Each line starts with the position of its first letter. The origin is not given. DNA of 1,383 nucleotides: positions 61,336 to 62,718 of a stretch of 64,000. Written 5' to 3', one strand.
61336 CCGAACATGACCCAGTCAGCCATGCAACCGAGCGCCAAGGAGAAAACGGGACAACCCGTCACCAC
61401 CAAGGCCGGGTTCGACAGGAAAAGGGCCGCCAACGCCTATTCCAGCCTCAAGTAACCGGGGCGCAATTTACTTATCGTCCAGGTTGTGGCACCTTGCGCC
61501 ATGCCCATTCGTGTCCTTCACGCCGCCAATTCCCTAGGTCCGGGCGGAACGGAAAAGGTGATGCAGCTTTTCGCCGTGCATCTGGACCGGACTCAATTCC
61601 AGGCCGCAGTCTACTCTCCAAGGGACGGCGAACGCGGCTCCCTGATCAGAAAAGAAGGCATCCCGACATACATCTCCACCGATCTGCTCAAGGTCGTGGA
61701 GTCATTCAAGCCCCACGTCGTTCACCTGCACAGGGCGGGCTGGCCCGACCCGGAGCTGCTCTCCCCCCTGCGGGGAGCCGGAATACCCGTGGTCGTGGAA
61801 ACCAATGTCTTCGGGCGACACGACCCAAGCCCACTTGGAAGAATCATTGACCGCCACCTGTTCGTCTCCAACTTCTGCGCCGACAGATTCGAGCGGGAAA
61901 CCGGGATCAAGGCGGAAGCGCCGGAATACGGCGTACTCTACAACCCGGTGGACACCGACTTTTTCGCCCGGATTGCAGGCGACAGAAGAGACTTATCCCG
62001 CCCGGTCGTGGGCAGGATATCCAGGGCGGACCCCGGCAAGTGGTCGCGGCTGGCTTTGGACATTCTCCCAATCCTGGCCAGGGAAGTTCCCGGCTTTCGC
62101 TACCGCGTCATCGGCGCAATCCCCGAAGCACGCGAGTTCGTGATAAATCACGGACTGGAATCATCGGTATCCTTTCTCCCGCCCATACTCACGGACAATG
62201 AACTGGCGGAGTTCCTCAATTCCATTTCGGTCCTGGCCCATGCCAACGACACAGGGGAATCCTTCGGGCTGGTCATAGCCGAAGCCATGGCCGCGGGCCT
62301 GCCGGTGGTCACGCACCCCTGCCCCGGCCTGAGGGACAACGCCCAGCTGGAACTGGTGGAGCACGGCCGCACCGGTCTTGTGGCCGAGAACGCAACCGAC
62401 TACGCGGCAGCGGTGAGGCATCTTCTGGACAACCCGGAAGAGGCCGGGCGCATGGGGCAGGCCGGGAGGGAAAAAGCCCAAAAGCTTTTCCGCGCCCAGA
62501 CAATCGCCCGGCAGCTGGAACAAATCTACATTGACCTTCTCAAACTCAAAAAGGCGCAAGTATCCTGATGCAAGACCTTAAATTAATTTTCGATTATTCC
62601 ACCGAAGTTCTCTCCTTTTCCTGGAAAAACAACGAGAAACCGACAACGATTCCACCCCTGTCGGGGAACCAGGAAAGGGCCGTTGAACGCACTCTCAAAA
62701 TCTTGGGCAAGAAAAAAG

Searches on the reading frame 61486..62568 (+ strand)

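Call 22: search_protein_families(library=ncbifam, proteins=[window:61486-62568:+], max_evalue=0.00001)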
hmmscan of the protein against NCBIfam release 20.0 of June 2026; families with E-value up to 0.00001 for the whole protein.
window:61486-62568:+ (360 aa): 14 families
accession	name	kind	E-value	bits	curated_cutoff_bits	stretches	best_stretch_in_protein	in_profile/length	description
NF053787.1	GlcN_PG_synth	equivalog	1e-15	57.5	480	1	224-352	239-360/361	N-acetylglucosaminyl phosphatidylglycerol synthase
TIGR03999.1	thiol_BshA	equivalog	2e-14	53.3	273.7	1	210-352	236-374/375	N-acetyl-alpha-D-glucosaminyl L-malate synthase BshA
TIGR03449.1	mycothiol_MshA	equivalog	4e-14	52.3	462.5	1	219-351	277-403/406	D-inositol-3-phosphate glycosyltransferase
NF041876.1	EPS_EpsE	equivalog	1.1e-13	51.2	400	1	220-344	270-389/389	exopolysaccharide biosynthesis GT4 family glycosyltransferase EpsE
TIGR02149.1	glgA_Coryne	subfamily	8e-13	48.3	302.4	1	226-350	263-389/391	glycogen synthase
TIGR03088.1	stp2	hypoth_equivalog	1.5e-11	43.9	409.05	1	217-351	246-373/374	TIGR03088 family PEP-CTERM/XrtA system glycosyltransferase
NF038295.1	EPS_HpsP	equivalog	2.6e-09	36.6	550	1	172-351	207-387/388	hormogonium polysaccharide biosynthesis glycosyltransferase HpsP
TIGR04047.1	MSMEG_0565_glyc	hypoth_equivalog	2e-08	33.7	259.85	1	230-344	260-368/373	MSMEG_0565 family glycosyltransferase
NF038011.1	PelF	equivalog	2.1e-08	33.7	100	1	147-348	281-489/489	GT4 family glycosyltransferase PelF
NF041010.1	glycosy_Agl16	equivalog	2.3e-08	33.3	575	1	219-351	227-351/352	glycosylation protein Agl16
NF038229.1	Glyco4_Geo_Pelo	equivalog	8.4e-08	31.6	400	1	261-352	251-337/338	GPMC system family 4 glycosyltransferase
NF041139.1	TreT_Thcocales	equivalog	3.5e-07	29.4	775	1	254-353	320-410/412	trehalose synthase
NF038298.1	EPS_HpsO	equivalog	5.7e-06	25.4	575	0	257-351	298-387/388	hormogonium polysaccharide biosynthesis glycosyltransferase HpsO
NF038255.1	exopoly_VpsD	equivalog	7.2e-06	25.1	300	0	67-351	93-379/381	VpsD family glycosyltransferase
